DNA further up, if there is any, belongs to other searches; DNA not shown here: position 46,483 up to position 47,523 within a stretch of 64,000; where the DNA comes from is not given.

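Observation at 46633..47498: Low-GC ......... homing endonuclease gene fused to the 5' side of a disrupted tRNA-like gene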

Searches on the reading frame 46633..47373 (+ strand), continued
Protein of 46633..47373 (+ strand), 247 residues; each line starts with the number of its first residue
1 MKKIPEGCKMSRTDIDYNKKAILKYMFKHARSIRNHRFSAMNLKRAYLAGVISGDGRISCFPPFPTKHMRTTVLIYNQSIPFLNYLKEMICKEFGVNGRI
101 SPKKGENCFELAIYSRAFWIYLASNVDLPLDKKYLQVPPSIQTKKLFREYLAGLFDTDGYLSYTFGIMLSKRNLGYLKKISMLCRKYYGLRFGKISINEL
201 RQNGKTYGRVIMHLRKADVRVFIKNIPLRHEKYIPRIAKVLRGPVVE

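Call 72: fold_search(model_id=the predicted structure, library=pdb)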
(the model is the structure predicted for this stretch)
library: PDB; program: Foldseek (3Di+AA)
matches with E <= 10: 922; with E <= 0.001: 64
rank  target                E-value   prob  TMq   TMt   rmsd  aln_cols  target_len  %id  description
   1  1dq3                  6.6e-10  1.00  0.54  0.32   5.2       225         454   21  CRYSTAL STRUCTURE OF AN ARCHAEAL INTEIN-ENCODED HOMING ENDONUCLEASE PI-PFUI (released 2000-07-05)
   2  2vs8_K                1.8e-09  1.00  0.50  0.67   5.1       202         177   20  The crystal structure of I-DmoI in complex with DNA and Mn (released 2008-11-11)
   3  4unc_G                4.7e-09  1.00  0.52  0.70   4.8       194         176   18  THE CRYSTAL STRUCTURE OF I-DMOI IN COMPLEX WITH ITS TARGET DNA AT 8 DAYS INCUBATION IN 5MM MN (STATE 6) (released 2014-12-17)
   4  2vs7_G                5.2e-09  1.00  0.52  0.71   4.6       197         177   19  The crystal structure of I-DmoI in complex with DNA and Ca (released 2008-11-11)
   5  5akm_A                6.2e-09  1.00  0.53  0.69   4.6       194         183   18  THE CRYSTAL STRUCTURE OF I-DMOI G20S IN COMPLEX WITH ITS TARGET DNA IN THE PRESENCE OF 2MM MG (released 2015-06-17)
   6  4ut0_K                6.5e-09  1.00  0.53  0.70   4.7       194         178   18  THE CRYSTAL STRUCTURE OF I-DMOI IN COMPLEX WITH ITS TARGET DNA AT 10 DAYS INCUBATION IN 5MM MN (STATE 7) (released 2014-12-17)
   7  4unc_A                6.5e-09  1.00  0.51  0.67   5.0       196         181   19  THE CRYSTAL STRUCTURE OF I-DMOI IN COMPLEX WITH ITS TARGET DNA AT 8 DAYS INCUBATION IN 5MM MN (STATE 6) (released 2014-12-17)
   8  5akf_A                6.9e-09  1.00  0.53  0.70   4.7       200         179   18  THE CRYSTAL STRUCTURE OF I-DMOI Q42AK120M IN COMPLEX WITH ITS TARGET DNA NICKED IN THE CODING STRAND A AND IN THE PRES (released 2015-06-17)
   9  2vs8_A                8.2e-09  1.00  0.51  0.67   4.6       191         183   18  The crystal structure of I-DmoI in complex with DNA and Mn (released 2008-11-11)
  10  2vs7_D                8.2e-09  1.00  0.51  0.64   5.0       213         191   20  The crystal structure of I-DmoI in complex with DNA and Ca (released 2008-11-11)
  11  4unc_D                9.1e-09  1.00  0.55  0.69   4.5       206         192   17  THE CRYSTAL STRUCTURE OF I-DMOI IN COMPLEX WITH ITS TARGET DNA AT 8 DAYS INCUBATION IN 5MM MN (STATE 6) (released 2014-12-17)
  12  5a0w_D                9.7e-09  1.00  0.55  0.69   4.6       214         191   18  THE CRYSTAL STRUCTURE OF I-DMOI E117A IN COMPLEX WITH ITS TARGET DNA AND IN THE PRESENCE OF 2MM MN (released 2016-05-11)
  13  4un7_A                1.1e-08  1.00  0.54  0.70   4.2       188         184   18  THE CRYSTAL STRUCTURE OF I-DMOI IN COMPLEX WITH ITS TARGET DNA BEFORE INCUBATION IN 5MM MN (STATE 1) (released 2014-12-03)
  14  5akn_F                1.1e-08  1.00  0.53  0.68   4.9       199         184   18  THE CRYSTAL STRUCTURE OF I-DMOI Q42AK120M IN COMPLEX WITH ITS TARGET DNA NICKED IN THE non-CODING STRAND B AND IN THE  (released 2015-06-17)
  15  4unb_G                1.1e-08  1.00  0.51  0.69   4.9       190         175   18  THE CRYSTAL STRUCTURE OF I-DMOI IN COMPLEX WITH ITS TARGET DNA AT 6 DAYS INCUBATION IN 5MM MN (STATE 5) (released 2014-12-17)
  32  2dch                  3.7e-08  1.00  0.52  0.62   5.9       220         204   17  Crystal structure of archaeal intron-encoded homing endonuclease I-Tsp061I (released 2006-07-06)
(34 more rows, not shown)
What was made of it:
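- On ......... homing endonuclease (monomeric, two-motif): Foldseek top hits are 1dq3, I-DmoI (TM 0.70) and 2dch (call 72).
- Weaker structural matches include the bI3 maturase and WhiA (call 72).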

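Call 75: find_related_loci(query=A1, collection=viral_contigs, flank=1500)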
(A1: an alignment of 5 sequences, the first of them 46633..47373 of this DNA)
Query A1 (247 aa) in viral_contigs; peptide patterns used: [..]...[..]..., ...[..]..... (x = any residue, [..] = any of these).
61 stretches matched a pattern; 6 encode a relative of the query (tblastn E <= 1e-3); 6 distinct loci.
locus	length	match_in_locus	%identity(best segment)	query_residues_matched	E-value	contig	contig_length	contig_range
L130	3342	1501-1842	29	44-164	1e-6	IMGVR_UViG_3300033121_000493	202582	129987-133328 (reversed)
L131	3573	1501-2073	24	46-242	3e-6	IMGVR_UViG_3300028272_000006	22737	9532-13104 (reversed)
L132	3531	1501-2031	27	46-223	1e-5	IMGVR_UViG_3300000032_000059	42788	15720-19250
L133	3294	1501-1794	25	131-225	3e-5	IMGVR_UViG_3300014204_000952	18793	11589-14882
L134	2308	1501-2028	25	46-223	4e-5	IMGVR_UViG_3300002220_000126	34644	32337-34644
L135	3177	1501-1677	34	37-97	5e-5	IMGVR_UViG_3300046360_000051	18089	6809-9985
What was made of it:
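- Viral contigs hold only 6 distant relatives (call 75).
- Tried and rejected: The viral contig scan gave only 6 distant hits, which I did not pursue (call 75).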
